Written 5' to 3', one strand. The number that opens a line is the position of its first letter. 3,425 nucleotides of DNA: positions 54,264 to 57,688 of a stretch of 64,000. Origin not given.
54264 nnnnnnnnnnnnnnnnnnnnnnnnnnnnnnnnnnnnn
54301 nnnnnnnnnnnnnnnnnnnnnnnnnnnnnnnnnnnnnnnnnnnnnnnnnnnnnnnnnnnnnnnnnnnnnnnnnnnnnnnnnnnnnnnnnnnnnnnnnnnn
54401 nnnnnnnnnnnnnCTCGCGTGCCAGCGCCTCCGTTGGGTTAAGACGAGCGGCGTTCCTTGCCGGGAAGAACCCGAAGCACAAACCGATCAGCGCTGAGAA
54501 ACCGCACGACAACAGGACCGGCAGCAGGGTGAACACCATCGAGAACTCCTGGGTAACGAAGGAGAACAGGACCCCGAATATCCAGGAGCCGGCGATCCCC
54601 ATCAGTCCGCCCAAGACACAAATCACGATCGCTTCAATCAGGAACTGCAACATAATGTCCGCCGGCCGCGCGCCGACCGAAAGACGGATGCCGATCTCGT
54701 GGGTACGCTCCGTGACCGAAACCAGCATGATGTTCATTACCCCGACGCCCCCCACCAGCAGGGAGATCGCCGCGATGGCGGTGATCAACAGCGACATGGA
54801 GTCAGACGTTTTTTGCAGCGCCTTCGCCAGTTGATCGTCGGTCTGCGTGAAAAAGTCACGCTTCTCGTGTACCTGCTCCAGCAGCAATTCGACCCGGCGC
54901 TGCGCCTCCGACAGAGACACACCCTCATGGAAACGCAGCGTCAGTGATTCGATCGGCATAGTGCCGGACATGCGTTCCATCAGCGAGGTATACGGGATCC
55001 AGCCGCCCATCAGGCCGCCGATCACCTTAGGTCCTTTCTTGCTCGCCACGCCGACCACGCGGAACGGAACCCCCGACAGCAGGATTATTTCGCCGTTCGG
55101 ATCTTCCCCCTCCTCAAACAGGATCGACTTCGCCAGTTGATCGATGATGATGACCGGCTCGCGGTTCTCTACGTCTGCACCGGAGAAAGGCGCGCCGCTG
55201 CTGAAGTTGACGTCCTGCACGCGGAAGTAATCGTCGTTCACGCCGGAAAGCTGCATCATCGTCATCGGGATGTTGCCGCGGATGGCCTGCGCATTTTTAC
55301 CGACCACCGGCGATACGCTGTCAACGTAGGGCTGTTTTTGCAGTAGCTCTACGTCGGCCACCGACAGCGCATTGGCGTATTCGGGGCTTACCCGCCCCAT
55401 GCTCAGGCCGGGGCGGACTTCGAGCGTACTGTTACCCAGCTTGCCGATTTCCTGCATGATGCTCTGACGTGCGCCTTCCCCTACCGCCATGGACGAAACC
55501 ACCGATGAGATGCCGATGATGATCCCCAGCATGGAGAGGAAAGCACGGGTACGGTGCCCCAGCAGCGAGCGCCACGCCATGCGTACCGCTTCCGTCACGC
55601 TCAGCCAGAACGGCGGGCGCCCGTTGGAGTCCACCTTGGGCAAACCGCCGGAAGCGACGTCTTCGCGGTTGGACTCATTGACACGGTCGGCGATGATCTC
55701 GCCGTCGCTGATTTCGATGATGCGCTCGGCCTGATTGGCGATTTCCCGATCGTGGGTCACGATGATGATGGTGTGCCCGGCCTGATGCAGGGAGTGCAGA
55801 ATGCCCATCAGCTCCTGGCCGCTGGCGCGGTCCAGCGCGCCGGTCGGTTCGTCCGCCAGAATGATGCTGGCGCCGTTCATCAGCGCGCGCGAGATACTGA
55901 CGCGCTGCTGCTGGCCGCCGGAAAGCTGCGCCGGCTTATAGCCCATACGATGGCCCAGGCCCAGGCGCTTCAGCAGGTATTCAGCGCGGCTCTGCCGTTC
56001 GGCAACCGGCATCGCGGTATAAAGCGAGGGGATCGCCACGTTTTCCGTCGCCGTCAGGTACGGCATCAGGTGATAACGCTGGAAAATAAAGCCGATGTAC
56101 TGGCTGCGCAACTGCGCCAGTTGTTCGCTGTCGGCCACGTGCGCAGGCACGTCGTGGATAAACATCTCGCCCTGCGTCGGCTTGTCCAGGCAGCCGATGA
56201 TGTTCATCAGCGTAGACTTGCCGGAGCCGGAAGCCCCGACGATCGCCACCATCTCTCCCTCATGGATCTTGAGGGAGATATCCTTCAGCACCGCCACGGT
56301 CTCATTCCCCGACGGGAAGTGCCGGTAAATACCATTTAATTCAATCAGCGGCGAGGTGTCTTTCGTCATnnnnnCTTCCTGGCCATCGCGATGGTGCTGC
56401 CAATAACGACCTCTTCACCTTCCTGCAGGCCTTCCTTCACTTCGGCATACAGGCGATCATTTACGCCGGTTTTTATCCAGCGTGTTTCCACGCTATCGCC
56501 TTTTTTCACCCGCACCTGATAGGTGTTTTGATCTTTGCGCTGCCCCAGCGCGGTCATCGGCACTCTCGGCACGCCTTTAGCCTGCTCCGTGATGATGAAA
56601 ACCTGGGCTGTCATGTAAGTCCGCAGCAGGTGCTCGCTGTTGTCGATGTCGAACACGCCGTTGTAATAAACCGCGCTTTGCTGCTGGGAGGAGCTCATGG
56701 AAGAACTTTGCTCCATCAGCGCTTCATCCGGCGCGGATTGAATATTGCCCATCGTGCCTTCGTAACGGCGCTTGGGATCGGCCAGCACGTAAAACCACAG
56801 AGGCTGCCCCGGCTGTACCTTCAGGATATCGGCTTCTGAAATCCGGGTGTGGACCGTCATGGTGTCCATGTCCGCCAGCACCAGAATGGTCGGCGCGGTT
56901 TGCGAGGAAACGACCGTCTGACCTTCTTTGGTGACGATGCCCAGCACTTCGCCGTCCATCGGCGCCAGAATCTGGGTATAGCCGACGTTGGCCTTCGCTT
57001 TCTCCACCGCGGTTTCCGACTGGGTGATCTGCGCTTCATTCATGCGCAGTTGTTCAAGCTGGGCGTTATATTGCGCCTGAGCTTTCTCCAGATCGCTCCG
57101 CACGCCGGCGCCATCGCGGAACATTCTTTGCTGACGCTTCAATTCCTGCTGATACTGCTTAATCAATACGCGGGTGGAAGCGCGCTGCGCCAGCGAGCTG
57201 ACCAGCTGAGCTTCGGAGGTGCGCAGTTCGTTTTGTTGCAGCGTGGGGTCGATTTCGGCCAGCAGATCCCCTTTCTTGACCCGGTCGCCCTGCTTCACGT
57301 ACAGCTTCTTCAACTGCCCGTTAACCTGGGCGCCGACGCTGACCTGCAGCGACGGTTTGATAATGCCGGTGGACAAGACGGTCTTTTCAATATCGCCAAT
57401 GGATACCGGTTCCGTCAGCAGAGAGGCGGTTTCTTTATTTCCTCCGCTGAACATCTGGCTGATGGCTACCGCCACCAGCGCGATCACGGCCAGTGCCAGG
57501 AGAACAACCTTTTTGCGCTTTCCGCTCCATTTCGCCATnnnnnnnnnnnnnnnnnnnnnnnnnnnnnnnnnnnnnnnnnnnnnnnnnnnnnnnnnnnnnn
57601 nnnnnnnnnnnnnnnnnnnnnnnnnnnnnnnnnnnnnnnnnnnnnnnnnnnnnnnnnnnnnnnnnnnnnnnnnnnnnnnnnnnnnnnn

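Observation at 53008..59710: Two export machineries in series: C39-ABC leader-cleaving transporter plus MacA-MacB-NodT tripartite pump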

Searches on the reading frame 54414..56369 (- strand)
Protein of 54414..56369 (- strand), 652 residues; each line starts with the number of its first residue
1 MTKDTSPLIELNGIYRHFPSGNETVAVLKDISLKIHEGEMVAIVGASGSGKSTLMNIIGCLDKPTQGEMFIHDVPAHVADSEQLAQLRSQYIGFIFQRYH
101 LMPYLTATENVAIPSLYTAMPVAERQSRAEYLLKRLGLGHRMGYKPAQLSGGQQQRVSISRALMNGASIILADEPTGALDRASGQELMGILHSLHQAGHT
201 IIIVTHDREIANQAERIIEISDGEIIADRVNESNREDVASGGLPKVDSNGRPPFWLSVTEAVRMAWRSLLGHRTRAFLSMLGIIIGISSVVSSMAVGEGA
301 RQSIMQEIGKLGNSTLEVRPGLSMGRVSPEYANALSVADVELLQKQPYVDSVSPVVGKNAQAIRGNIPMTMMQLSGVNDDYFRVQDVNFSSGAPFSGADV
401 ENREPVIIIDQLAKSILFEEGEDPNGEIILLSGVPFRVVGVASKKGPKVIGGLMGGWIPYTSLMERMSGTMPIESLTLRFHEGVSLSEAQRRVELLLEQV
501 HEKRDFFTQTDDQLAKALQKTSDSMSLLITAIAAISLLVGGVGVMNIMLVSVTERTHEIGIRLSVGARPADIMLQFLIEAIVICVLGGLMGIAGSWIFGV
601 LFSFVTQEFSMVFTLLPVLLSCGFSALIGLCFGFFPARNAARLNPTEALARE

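Call 3: search_protein_families(library=pfam, proteins=[window:54414-56369:-])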
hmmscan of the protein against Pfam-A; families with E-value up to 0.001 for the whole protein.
window:54414-56369:- (652 aa): 6 families
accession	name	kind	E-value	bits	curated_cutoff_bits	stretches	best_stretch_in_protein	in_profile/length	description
PF12704.14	MacB_PCD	-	2.4e-35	123.2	27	1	277-494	2-205/207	MacB-like periplasmic core domain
PF00005.33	ABC_tran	-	3e-33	115.8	25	1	28-176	1-136/137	ABC transporter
PF02687.27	FtsX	-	3.2e-19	69.6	25.5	1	531-645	2-120/120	FtsX-like permease C-terminal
PF02463.25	SMC_N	-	1.5e-07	31.5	40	1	38-221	24-212/220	RecF/RecN/SMC N terminal domain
PF13555.12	AAA_29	-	0.00033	20.8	27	1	33-55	17-39/61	P-loop containing region of AAA domain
PF13304.12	AAA_21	-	0.00058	20.5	27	0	41-61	2-22/304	AAA domain, putative AbiEii toxin, Type IV TA system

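Call 7: search_protein_families(library=ncbifam, proteins=[window:54414-56369:-])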
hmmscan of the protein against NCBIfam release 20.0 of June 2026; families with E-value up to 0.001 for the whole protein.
window:54414-56369:- (652 aa): 195 families (the best 25 are shown)
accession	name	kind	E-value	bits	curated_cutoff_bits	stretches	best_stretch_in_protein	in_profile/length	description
NF007826.0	PRK10535.1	equivalog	2.4e-220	733.2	966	1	6-652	2-648/648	macrolide ABC transporter ATP-binding protein/permease MacB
TIGR02211.1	LolD_lipo_ex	equivalog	2.5e-65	220.1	307.75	1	9-225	2-219/221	lipoprotein-releasing ABC transporter ATP-binding protein LolD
TIGR02982.1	heterocyst_DevA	subfamily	2.6e-60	203.8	295.8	1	9-225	2-219/220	ABC exporter ATP-binding subunit, DevA family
TIGR03608.1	L_ocin_972_ABC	subfamily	6.2e-60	202.2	254.85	1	25-220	11-206/206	putative bacteriocin export ABC transporter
NF008639.0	PRK11629.1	equivalog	2.1e-58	197.5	360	1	7-227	5-226/234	lipoprotein-releasing ABC transporter ATP-binding protein LolD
NF007879.0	PRK10584.1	equivalog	2.2e-57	194.4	336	1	8-225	6-224/228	putative ABC transporter ATP-binding protein YbbA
NF038007.1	ABC_ATP_DarD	equivalog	8.7e-57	192.1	375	1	25-225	18-218/218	darobactin export ABC transporter ATP-binding protein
TIGR02673.1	FtsE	equivalog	3.3e-56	190.3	264.85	1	9-223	2-213/214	cell division ATP-binding protein FtsE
TIGR02315.1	ABC_phnC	equivalog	3.5e-48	164.1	266.1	1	9-233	2-232/243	phosphonate ABC transporter ATP-binding protein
NF007027.0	PRK09493.1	equivalog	2.5e-47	161.3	379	1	9-230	2-219/240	glutamine ABC transporter ATP-binding protein GlnQ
TIGR01186.1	proV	subfamily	4.9e-44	150.9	326.6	1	28-226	9-209/363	betaine/proline/choline family ABC transporter ATP-binding protein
NF040933.2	ABC_arch_GlcV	equivalog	2.7e-43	148.2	450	1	9-225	3-220/357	glucose ABC transporter ATP-binding protein GlcV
TIGR00968.1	3a0106s01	subfamily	4.5e-43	147.5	342.75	1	25-227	13-211/237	sulfate ABC transporter ATP-binding protein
TIGR03265.1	PhnT2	equivalog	1.8e-42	145.8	457.7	1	23-225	15-213/353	putative 2-aminoethylphosphonate ABC transporter ATP-binding protein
NF008338.0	PRK11124.1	equivalog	5.3e-42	144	369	1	25-228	15-222/242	arginine ABC transporter ATP-binding protein ArtP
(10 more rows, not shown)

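Call 23: search_solved_structures(query=window:54414-56369:-, max_evalue=1e-20, show_alignments=1)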
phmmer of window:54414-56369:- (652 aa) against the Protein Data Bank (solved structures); distinct sequences matched with E-value up to 1e-20: 231 (the best 60 are shown).
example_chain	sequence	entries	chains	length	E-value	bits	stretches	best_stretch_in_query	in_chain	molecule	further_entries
5nik_J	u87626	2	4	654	2e-186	624.1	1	6-652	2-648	Macrolide export ATP-binding/permease protein MacB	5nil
5gko_A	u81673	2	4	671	3.3e-175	587.1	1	7-652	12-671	Macrolide export ATP-binding/permease protein MacB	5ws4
5lil_A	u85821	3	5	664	1.2e-171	575.3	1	8-652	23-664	Macrolide export ATP-binding/permease protein MacB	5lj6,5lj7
5lj9_A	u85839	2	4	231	5.8e-83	282.4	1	6-226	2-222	Macrolide export ATP-binding/permease protein MacB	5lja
1f3o_A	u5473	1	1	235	7.9e-62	212.7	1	9-227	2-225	HYPOTHETICAL ABC TRANSPORTER ATP-BINDING PROTEIN MJ0796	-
1l2t_A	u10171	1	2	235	2.1e-61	211.3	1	9-227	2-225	Hypothetical ABC transporter ATP-binding protein MJ0796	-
5xu1_A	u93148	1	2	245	2.4e-61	211.1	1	7-231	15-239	ABC transporter ATP-binding protein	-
3tif_A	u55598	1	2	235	3.3e-60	207.3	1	9-227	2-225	Uncharacterized ABC transporter ATP-binding protein MJ0796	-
2pcj_A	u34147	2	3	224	3.5e-57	197.3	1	26-228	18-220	Lipoprotein-releasing system ATP-binding protein lolD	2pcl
9w35_C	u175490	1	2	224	7.4e-56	192.9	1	8-223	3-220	LolD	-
9w2w_D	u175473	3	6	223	8e-56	192.8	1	8-223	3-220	LolD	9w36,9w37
7v8l_D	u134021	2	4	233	5.2e-54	186.8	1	8-228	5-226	Lipoprotein-releasing system ATP-binding protein LolD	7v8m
9rlc_D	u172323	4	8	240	5.5e-54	186.7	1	8-228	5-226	Lipoprotein-releasing system ATP-binding protein LolD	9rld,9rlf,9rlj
9rle_D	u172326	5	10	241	5.6e-54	186.7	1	8-228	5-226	Lipoprotein-releasing system ATP-binding protein LolD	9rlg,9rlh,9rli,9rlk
7arh_F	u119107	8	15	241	5.6e-54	186.7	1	8-228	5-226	Lipoprotein-releasing system ATP-binding protein LolD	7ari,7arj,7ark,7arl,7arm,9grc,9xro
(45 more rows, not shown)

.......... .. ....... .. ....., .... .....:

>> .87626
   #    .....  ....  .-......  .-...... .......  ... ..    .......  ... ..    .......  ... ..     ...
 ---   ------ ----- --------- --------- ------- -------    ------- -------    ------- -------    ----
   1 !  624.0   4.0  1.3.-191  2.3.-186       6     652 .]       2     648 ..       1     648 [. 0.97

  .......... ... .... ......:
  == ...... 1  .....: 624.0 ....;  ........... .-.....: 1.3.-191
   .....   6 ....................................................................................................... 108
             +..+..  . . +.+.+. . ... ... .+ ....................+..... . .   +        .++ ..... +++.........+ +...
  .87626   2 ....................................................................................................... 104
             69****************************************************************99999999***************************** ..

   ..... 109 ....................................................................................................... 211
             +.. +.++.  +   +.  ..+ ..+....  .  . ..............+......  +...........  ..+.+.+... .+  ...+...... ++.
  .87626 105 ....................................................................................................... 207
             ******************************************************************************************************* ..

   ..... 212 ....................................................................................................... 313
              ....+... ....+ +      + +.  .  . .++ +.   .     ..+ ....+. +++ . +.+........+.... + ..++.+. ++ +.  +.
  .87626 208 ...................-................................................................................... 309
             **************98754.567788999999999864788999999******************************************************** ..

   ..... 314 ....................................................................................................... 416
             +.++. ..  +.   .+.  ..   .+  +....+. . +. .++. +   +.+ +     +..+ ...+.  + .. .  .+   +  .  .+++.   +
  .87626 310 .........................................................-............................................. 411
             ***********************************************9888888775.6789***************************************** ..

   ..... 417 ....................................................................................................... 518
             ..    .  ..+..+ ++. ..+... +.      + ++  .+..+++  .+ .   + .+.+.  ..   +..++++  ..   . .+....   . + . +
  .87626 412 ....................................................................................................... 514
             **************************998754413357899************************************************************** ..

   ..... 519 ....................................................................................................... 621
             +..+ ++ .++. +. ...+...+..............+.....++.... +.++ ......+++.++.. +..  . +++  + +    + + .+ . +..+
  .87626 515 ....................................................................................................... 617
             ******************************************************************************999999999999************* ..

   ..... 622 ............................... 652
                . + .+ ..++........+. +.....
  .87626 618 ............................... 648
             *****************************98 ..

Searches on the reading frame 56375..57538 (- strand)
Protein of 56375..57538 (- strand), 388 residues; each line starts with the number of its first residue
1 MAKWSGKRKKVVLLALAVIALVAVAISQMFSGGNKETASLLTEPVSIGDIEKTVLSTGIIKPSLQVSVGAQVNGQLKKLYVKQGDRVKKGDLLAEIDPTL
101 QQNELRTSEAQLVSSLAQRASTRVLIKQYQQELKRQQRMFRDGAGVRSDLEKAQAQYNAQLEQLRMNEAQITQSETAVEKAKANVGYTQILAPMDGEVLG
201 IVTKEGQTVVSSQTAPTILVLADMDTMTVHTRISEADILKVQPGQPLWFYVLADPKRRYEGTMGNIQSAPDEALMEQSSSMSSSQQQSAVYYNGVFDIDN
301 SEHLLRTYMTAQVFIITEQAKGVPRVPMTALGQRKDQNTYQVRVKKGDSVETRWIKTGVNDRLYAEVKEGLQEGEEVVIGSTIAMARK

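Call 3: search_protein_families(library=pfam, proteins=[window:56375-57538:-])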
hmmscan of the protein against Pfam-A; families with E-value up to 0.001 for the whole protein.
window:56375-57538:- (388 aa): 7 families
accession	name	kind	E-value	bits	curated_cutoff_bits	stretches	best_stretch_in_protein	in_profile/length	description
PF16576.10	HlyD_D23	-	3.8e-15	56.2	30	1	64-267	18-185/214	Barrel-sandwich domain of CusB or HlyD membrane-fusion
PF13437.12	HlyD_3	-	6.2e-13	49.9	22.2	1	190-272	2-82/106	HlyD family secretion protein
PF13533.13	Biotin_lipoyl_2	-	5.4e-10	39.3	29.8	1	67-97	2-32/32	Biotin-lipoyl like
PF00364.28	Biotin_lipoyl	-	3.1e-08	33.8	22.1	1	65-96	42-73/73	Biotin-requiring enzyme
PF00358.26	PTS_EIIA_1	-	1.2e-06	28.7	27.2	0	71-101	78-108/127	phosphoenolpyruvate-dependent sugar phosphotransferase system, EIIA 1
PF01551.29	Peptidase_M23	-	3.5e-05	24.4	28.7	0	74-102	50-78/96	Peptidase family M23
PF12700.13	HlyD_2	-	3.8e-05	23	25.1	1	5-117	5-115/416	HlyD family secretion protein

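Call 7: search_protein_families(library=ncbifam, proteins=[window:56375-57538:-])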
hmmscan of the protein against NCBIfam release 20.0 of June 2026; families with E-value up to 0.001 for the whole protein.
window:56375-57538:- (388 aa): 33 families (the best 25 are shown)
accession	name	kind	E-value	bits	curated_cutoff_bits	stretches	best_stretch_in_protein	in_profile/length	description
NF008606.0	PRK11578.1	equivalog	1.5e-86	290.9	342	1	6-383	5-366/371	macrolide transporter subunit MacA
TIGR01730.1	RND_mfp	subfamily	1.5e-41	142.4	94.9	1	49-381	10-309/322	efflux RND transporter periplasmic adaptor subunit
NF007785.0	PRK10476.1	equivalog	2.2e-22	79.3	376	2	149-266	167-284/347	multidrug transporter subunit MdtN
TIGR00998.1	8a0101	subfamily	2.3e-19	69.5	390.8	2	148-272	160-287/334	EmrA/EmrK family multidrug efflux transporter periplasmic adaptor subunit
NF008589.1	PRK11556.1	equivalog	2.8e-18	66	391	1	56-241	75-245/392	MdtA/MuxA family multidrug efflux RND transporter periplasmic adaptor subunit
TIGR00999.1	8a0102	subfamily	3.2e-18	65.8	319.3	1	84-382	1-267/271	CzcB/NccB family metal efflux transporter periplasmic adaptor subunit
TIGR01843.1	type_I_hlyD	subfamily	1.4e-17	63.8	208.65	2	48-173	25-150/422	HlyD family type I secretion periplasmic adaptor subunit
NF002939.0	PRK03598.1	equivalog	5.4e-17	62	393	2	154-266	171-280/332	secretion protein HlyD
TIGR02971.1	heterocyst_DevB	subfamily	7.9e-16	58.3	129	2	127-247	145-260/327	ABC exporter membrane fusion protein, DevB family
NF033138.2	RND-peri-MexC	equivalog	2.6e-15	56.4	625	1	17-385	8-363/375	MexC family multidrug efflux RND transporter periplasmic adaptor subunit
NF045904.1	RND-peri-MexE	equivalog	9.5e-15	54.4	714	1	12-223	11-207/390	multidrug efflux RND transporter periplasmic adaptor subunit MexE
TIGR03794.1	NHLM_micro_HlyD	equivalog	3.1e-11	42.9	156.2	1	47-138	39-128/421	NHLP bacteriocin system secretion protein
NF033834.1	RND_adapt_MexA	exception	2.9e-10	39.8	750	2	67-158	65-154/373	multidrug efflux RND transporter periplasmic adaptor subunit MexA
NF007362.0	PRK09859.1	equivalog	8e-10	38.4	738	1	58-242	54-223/385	multidrug transporter subunit MdtE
NF045680.1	DiMtlExpIhpB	equivalog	1.8e-09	37.1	450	1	190-378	140-307/326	divalent metal ion exporter adaptor subunit IhpB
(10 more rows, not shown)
